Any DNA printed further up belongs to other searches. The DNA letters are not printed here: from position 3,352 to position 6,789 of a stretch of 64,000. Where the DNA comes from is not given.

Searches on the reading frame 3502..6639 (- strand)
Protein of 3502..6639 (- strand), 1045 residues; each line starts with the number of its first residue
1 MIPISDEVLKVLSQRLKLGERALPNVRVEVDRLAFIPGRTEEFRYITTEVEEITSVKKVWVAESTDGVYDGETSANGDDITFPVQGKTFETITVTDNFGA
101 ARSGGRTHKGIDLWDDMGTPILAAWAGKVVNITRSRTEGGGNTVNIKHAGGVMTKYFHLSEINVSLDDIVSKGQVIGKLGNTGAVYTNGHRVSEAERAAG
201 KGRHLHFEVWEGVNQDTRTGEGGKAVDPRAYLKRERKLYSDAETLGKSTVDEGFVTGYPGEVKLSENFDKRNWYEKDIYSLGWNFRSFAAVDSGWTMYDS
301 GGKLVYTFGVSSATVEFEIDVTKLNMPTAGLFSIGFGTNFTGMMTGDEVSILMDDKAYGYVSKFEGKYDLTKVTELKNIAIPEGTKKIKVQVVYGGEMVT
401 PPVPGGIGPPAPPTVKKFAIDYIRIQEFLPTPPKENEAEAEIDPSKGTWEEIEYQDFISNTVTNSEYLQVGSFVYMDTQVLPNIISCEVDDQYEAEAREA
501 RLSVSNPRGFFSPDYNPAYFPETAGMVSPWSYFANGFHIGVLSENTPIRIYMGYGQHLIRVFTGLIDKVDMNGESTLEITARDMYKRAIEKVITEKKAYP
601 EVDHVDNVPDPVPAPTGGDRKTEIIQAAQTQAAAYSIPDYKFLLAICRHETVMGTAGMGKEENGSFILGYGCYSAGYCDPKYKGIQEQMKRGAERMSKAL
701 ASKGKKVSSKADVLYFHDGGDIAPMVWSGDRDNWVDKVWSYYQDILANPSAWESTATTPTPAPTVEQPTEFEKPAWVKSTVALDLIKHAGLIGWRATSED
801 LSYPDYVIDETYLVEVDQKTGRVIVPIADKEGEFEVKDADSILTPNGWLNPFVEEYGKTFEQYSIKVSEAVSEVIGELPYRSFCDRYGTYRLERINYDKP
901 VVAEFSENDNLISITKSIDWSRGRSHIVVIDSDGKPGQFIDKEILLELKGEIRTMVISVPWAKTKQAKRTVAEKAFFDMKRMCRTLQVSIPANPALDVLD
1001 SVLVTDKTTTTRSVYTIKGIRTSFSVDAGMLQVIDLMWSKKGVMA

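Call 3: search_protein_families(library=pfam, proteins=[window:3502-6639:-], max_evalue=1)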
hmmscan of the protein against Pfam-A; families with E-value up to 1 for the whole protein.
window:3502-6639:- (1045 aa): 2 families
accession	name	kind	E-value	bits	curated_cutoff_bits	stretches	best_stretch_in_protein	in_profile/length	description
PF01551.29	Peptidase_M23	-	3.1e-23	82.2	28.7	1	107-215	2-90/96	Peptidase family M23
PF03413.25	PepSY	-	0.34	11.7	24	0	811-824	44-57/60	Peptidase propeptide and YPEB domain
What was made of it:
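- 3502..6639 (-): p1045: tail-associated cell-wall hydrolase with an M23 (lysostaphin-type) peptidase at residues ~95-215 and a C-terminal tail-protein region. Pfam PF01551, E 3e-23 (call 3).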

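Call 4: search_protein_families(library=phrogs, proteins=[window:3502-6639:-], max_evalue=0.01)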
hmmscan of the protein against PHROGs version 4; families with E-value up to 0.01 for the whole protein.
window:3502-6639:- (1045 aa): 22 families
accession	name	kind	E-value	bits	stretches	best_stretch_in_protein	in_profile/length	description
phrog_36429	-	unknown function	8.5e-78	263.2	3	775-1039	880-1153/1159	-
phrog_12858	-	unknown function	8.1e-19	68.7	2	898-1037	242-381/514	-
phrog_7767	-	other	2.2e-18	67.7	1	92-240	4-127/194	metallo-endopeptidase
phrog_21656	-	other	2.7e-17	63.1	1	13-211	557-731/1022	peptidase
phrog_28672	-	other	2e-16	60.6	1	93-229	275-389/397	metallo-endopeptidase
phrog_1067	-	head and packaging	2.4e-16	60.4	1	45-218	705-853/991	minor head protein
phrog_6700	-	lysis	4.1e-15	54.8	1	98-186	2616-2703/2898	endolysin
phrog_1887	-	tail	3.5e-12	47.1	1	866-1032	471-650/670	tail protein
phrog_37190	-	other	1.1e-10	42.4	1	102-192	135-222/244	peptidase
phrog_3084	-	lysis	1.3e-10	41.9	1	91-233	9-135/468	endolysin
phrog_880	-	lysis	9.5e-10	39.4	1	91-236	14-140/435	endolysin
phrog_3578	-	lysis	1e-09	39.3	1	93-247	215-371/405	endolysin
phrog_10030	-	tail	3.5e-09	35.5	1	105-214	1911-2010/2105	tail length tape measure protein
phrog_14988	-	other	6.9e-09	36.8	1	94-185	16-117/272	peptidase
phrog_4070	-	tail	1.9e-08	33.9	1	55-210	584-726/989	tail length tape measure protein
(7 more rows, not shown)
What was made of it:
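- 3502..6639 (-): PHROG tail-protein matches at the C-terminus (call 4).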

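Call 74: search_solved_structures(query=window:3502-6639:-, max_evalue=0.01)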
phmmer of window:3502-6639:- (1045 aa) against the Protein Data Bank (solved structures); distinct sequences matched with E-value up to 0.01: 31.
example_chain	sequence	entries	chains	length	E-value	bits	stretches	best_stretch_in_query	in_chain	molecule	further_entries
9gy1_A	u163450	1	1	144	4.4e-11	44.5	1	97-191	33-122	Peptidase, M23 family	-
4qp5_A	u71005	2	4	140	1.7e-10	42.5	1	105-184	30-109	Lysostaphin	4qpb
6jmx_A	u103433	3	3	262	4.8e-10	41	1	94-185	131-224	Peptidase M23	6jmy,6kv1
6jn0_A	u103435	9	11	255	5.4e-10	40.9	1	94-185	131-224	Peptidase M23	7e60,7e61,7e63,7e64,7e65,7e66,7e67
6jn1_A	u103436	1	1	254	5.4e-10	40.9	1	94-185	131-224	Peptidase M23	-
6jmz_A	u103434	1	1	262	5.7e-10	40.8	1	94-185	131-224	Peptidase M23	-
5nmy_A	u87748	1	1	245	6e-10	40.7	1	105-184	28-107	Lysostaphin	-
4lxc_A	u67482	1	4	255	6.5e-10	40.6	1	105-184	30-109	Lysostaphin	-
7qrl_C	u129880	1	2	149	1.3e-09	39.6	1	94-185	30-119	DipM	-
7qrl_A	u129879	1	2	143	1.4e-09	39.5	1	95-185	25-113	DipM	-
6rk4_A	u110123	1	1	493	1.7e-09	39.2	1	105-184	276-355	Lysostaphin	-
5j1l_A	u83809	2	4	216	3.2e-09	38.3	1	107-188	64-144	ToxR-activated gene (TagE)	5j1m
5kvp_A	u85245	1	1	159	3.8e-09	38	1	95-205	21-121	Zoocin A endopeptidase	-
6ue4_A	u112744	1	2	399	7e-09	37.2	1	106-185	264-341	ShyA endopeptidase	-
6u2a_A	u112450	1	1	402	7.1e-09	37.2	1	106-185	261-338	ShyA endopeptidase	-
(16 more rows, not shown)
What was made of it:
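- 3502..6639 (-): PDB lysostaphin/M23 matches (call 74).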
